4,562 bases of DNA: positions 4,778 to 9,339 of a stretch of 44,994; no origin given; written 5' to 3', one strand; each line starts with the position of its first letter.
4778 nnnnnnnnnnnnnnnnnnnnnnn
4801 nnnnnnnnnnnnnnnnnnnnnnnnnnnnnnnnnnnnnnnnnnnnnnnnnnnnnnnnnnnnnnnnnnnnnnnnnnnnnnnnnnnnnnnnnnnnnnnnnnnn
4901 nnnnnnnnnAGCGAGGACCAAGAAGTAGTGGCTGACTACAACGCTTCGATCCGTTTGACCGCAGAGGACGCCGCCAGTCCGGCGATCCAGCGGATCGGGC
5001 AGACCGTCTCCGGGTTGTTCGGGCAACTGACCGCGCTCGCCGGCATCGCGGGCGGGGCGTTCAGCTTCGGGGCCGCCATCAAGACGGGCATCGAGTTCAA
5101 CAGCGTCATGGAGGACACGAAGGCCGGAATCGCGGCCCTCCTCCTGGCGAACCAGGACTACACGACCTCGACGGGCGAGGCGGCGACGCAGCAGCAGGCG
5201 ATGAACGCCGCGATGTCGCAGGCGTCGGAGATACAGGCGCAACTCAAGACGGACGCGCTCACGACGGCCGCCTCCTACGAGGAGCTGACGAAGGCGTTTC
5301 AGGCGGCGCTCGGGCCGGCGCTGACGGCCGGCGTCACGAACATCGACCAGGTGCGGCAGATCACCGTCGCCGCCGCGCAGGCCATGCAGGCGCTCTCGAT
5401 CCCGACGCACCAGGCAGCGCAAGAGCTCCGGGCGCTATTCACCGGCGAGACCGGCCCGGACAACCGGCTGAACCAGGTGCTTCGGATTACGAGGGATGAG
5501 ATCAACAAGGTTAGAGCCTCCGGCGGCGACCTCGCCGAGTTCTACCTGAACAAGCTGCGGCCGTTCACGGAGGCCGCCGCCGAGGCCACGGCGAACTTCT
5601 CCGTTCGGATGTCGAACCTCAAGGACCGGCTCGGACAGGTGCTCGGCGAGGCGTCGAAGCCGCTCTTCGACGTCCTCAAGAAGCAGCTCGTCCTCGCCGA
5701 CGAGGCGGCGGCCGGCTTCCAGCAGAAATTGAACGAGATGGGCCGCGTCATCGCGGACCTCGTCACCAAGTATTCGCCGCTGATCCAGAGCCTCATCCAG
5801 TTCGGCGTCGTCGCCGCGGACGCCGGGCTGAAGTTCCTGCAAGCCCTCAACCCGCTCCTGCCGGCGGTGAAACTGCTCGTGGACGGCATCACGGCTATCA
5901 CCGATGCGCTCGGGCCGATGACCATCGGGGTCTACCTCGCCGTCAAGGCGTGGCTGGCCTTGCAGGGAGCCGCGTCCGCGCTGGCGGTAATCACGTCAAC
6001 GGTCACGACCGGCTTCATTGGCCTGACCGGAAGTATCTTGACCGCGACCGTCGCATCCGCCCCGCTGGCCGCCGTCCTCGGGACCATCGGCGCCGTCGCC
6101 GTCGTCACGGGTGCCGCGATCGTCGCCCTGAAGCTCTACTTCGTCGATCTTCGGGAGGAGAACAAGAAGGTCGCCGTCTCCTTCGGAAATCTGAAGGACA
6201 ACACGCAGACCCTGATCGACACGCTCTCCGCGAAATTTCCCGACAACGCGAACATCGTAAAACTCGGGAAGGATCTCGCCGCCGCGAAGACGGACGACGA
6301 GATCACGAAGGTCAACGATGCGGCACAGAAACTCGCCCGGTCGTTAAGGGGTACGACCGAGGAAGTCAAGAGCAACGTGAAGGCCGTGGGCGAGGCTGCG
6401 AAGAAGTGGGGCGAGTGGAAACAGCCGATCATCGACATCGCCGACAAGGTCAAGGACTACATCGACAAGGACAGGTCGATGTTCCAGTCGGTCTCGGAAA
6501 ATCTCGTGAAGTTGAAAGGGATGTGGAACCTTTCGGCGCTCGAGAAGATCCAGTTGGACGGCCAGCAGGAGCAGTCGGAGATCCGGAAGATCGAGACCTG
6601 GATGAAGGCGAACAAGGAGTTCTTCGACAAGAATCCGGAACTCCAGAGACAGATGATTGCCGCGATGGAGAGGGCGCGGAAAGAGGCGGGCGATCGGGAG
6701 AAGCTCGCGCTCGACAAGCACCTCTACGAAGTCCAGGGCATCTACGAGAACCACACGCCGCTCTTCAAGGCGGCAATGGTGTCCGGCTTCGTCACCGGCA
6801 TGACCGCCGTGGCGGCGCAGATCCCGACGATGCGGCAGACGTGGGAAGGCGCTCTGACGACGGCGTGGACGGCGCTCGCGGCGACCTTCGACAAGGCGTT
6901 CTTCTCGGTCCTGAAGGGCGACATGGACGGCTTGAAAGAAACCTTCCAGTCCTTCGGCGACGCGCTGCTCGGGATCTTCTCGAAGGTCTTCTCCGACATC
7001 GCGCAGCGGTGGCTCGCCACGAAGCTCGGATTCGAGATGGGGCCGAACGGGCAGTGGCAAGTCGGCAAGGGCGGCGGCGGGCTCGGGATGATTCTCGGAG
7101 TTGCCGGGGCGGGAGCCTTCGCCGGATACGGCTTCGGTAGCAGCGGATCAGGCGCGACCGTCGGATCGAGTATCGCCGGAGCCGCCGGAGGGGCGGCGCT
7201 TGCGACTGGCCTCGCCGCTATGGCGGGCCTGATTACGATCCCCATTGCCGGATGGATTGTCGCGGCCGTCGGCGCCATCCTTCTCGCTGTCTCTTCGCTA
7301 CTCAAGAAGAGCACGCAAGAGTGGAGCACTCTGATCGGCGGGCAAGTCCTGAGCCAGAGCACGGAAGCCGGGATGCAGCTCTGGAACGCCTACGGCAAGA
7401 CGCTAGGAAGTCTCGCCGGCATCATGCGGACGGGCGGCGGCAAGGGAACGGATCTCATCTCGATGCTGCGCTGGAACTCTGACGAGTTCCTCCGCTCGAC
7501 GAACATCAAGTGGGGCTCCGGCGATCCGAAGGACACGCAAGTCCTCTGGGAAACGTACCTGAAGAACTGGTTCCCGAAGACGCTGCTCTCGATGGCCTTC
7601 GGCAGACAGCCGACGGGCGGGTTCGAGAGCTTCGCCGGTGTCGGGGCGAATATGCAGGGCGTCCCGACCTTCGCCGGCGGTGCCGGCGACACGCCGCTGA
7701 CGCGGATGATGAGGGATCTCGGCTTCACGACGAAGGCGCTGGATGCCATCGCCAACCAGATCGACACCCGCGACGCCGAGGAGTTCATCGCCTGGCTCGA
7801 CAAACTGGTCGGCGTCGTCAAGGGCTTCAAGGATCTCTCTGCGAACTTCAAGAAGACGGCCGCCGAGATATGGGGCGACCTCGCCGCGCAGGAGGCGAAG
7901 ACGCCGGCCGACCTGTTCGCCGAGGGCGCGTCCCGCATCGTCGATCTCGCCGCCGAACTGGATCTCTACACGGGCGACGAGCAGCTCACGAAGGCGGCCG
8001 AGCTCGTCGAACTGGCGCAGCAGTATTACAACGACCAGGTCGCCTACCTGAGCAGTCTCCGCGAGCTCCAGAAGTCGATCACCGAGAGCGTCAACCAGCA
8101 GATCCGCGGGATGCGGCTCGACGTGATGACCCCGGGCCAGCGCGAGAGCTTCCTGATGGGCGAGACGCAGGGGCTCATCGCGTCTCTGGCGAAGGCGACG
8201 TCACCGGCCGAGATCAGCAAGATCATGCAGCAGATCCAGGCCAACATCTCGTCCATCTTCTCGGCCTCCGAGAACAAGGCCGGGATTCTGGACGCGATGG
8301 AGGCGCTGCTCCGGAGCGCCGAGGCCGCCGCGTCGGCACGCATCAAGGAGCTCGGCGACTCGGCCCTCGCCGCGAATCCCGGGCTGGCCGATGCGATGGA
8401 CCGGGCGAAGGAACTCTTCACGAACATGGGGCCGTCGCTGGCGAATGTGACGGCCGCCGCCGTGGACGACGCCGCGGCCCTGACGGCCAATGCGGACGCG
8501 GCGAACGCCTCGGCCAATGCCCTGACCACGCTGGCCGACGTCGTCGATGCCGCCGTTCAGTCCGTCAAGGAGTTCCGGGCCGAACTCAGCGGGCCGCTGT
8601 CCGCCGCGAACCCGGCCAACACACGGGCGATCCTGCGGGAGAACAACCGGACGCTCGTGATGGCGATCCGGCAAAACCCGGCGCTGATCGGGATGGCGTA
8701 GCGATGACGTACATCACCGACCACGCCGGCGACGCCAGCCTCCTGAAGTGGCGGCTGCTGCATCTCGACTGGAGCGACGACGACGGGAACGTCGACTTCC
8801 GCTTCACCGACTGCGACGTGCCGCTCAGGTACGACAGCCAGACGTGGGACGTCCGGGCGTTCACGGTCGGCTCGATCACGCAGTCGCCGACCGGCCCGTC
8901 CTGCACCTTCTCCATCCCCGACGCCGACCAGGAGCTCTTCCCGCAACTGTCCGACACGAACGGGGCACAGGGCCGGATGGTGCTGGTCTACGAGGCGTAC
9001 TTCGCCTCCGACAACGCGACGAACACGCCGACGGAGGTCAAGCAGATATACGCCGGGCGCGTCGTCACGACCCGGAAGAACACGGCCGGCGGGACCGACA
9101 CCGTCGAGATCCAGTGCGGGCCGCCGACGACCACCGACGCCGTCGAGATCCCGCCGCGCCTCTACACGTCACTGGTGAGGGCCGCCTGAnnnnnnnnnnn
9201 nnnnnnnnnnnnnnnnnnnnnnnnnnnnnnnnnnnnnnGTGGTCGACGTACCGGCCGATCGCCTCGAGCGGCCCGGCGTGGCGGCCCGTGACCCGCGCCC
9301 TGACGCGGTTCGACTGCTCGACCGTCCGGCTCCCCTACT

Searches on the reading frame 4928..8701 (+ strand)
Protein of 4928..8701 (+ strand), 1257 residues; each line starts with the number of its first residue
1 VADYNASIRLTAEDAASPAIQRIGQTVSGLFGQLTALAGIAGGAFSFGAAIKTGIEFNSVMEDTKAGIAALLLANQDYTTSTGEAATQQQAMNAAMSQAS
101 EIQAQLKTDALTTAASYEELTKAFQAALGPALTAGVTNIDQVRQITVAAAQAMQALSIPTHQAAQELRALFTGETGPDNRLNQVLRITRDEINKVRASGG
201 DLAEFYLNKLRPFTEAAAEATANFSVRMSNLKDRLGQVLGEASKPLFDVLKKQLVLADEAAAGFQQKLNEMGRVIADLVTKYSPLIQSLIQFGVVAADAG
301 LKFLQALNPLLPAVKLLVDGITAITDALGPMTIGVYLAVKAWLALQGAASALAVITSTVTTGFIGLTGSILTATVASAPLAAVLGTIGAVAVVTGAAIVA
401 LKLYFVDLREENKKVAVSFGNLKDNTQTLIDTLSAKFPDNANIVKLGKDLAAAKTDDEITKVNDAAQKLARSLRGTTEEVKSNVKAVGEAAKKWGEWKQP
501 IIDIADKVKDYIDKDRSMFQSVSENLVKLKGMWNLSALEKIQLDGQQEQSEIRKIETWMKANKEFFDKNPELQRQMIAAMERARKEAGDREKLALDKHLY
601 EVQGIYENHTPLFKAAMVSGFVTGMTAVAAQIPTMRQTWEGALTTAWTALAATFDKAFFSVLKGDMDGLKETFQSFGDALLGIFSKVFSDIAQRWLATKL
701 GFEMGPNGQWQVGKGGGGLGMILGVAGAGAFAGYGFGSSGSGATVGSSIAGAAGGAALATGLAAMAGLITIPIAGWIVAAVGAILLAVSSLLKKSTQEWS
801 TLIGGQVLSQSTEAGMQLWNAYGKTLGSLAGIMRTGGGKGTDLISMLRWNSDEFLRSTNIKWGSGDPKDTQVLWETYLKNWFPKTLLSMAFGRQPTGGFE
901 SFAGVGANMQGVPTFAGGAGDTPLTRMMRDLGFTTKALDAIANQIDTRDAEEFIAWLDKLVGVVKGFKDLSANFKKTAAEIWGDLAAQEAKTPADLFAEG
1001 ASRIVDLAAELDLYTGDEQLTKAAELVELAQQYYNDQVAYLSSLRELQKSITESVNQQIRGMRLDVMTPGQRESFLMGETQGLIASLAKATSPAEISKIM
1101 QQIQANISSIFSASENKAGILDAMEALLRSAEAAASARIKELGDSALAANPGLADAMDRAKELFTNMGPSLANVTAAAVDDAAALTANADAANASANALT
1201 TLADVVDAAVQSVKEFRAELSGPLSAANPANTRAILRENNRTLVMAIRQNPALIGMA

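Call 6: search_protein_families(library=pfam, proteins=[window:4928-8701:+], max_evalue=0.1)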
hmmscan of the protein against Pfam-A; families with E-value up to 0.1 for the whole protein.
window:4928-8701:+ (1257 aa): 1 family
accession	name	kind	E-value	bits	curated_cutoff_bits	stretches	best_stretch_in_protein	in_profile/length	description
PF11827.13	DUF3347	-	0.014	16.6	25.5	1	464-529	18-84/93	Protein of unknown function (DUF3347)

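Call 7: search_protein_families(library=phrogs, proteins=[window:4928-8701:+], max_evalue=0.1)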
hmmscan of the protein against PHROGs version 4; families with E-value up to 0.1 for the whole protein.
window:4928-8701:+ (1257 aa): 2 families
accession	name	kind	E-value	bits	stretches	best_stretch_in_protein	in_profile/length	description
phrog_30973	-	unknown function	2.6e-11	42.9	1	35-328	56-341/1572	-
phrog_10546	-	unknown function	0.027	15.7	1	450-511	61-122/186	-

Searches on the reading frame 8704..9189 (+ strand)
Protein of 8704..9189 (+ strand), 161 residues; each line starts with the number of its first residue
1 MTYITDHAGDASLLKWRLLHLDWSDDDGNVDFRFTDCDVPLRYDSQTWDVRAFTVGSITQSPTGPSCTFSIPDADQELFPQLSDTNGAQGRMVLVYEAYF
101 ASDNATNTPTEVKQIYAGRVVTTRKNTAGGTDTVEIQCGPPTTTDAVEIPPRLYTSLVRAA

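Call 36: search_protein_families(library=phrogs, proteins=[window:8704-9189:+], max_evalue=0.01)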
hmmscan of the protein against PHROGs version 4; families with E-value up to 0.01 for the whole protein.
window:8704-9189:+ (161 aa): 1 family
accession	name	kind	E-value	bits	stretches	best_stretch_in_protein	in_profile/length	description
phrog_778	-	tail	0.0045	17.4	1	30-140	27-132/287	tail assembly protein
